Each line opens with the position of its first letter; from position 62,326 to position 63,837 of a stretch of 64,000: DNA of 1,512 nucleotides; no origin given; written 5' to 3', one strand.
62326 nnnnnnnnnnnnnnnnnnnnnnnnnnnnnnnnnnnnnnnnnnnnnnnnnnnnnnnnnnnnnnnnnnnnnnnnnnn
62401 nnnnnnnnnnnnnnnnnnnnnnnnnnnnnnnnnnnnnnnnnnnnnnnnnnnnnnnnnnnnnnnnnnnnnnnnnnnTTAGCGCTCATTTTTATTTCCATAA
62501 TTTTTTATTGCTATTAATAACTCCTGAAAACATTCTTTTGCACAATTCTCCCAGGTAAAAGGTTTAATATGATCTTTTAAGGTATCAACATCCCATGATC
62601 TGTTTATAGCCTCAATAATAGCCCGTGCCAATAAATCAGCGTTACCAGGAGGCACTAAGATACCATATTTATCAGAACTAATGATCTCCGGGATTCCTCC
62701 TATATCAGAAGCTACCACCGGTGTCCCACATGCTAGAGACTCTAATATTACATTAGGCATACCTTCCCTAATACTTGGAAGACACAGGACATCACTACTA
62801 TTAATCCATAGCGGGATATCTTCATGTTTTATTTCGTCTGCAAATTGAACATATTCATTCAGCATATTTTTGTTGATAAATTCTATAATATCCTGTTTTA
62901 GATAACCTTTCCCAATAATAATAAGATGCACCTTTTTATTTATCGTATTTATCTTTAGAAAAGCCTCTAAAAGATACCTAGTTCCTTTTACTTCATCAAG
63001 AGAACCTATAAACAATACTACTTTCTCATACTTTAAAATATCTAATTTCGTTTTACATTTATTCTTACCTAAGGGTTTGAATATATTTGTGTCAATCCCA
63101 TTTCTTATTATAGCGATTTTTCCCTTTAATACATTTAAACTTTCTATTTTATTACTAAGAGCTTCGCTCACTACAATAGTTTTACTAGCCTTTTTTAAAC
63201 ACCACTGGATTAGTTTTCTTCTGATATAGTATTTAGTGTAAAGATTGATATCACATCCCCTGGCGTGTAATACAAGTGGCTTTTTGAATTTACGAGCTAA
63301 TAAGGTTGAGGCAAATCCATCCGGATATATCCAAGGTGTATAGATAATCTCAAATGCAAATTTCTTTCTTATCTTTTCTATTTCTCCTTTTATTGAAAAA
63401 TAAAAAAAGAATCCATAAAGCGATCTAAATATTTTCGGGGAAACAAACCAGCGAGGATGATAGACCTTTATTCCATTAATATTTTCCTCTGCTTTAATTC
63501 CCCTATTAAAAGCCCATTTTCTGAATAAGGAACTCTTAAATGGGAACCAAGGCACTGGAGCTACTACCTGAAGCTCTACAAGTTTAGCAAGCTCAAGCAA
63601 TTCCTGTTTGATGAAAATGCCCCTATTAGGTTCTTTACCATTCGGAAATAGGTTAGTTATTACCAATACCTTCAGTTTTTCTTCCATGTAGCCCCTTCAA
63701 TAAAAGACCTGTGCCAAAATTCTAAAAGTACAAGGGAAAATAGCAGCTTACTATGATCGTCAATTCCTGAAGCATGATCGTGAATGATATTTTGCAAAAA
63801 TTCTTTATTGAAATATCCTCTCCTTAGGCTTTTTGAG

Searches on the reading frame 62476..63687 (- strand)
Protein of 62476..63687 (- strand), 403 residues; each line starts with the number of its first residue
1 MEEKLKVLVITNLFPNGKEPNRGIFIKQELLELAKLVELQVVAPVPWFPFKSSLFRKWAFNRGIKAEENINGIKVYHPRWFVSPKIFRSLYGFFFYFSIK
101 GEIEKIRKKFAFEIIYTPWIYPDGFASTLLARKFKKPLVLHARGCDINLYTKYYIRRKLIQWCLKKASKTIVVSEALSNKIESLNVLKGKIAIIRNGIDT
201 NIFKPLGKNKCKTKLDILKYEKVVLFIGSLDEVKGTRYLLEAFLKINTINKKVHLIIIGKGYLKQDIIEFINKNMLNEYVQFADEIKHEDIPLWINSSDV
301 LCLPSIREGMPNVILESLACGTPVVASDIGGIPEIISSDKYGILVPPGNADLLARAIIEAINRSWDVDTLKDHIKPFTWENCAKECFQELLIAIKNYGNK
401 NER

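Call 14: search_protein_families(library=pfam, proteins=[window:62476-63687:-], max_evalue=0.0001)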
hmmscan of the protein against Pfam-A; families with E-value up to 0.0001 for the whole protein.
window:62476-63687:- (403 aa): 5 families
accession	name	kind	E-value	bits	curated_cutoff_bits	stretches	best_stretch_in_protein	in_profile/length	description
PF00534.26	Glycos_transf_1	-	1.3e-36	126.1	26.4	1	214-363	8-158/172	Glycosyl transferases group 1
PF13692.12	Glyco_trans_1_4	-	4.5e-36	124.7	27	1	221-362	1-141/142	Glycosyl transferases group 1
PF13439.12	Glyco_transf_4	-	6.8e-13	49.4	28.5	1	83-201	48-169/170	Glycosyltransferase Family 4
PF20706.3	GT4-conflict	-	2.8e-06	27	26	1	221-383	197-382/385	Family 4 Glycosyltransferase in conflict systems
PF13579.12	Glyco_trans_4_4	-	8.5e-05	23.4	29.7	0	108-197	68-158/158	Glycosyl transferase 4-like domain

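Call 29: find_encoding_contigs(protein=window:62476-63687:-, flank=10000, max_places=2)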
Protein window:62476-63687:- (403 aa): 1 contig read that carries it; 1 place shown.
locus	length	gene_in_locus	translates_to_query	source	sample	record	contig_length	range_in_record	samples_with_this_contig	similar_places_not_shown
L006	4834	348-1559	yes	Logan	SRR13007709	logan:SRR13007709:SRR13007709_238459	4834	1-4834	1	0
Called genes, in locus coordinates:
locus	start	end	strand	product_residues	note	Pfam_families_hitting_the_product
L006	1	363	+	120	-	?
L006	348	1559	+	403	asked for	PF13439:Glyco_transf_4, PF20706:GT4-conflict (weak), PF00534:Glycos_transf_1, PF13692:Glyco_trans_1_4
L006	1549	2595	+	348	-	-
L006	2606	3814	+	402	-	PF13439:Glyco_transf_4, PF13579:Glyco_trans_4_4, PF00534:Glycos_transf_1, PF13692:Glyco_trans_1_4, PF13524:Glyco_trans_1_2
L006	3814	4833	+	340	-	?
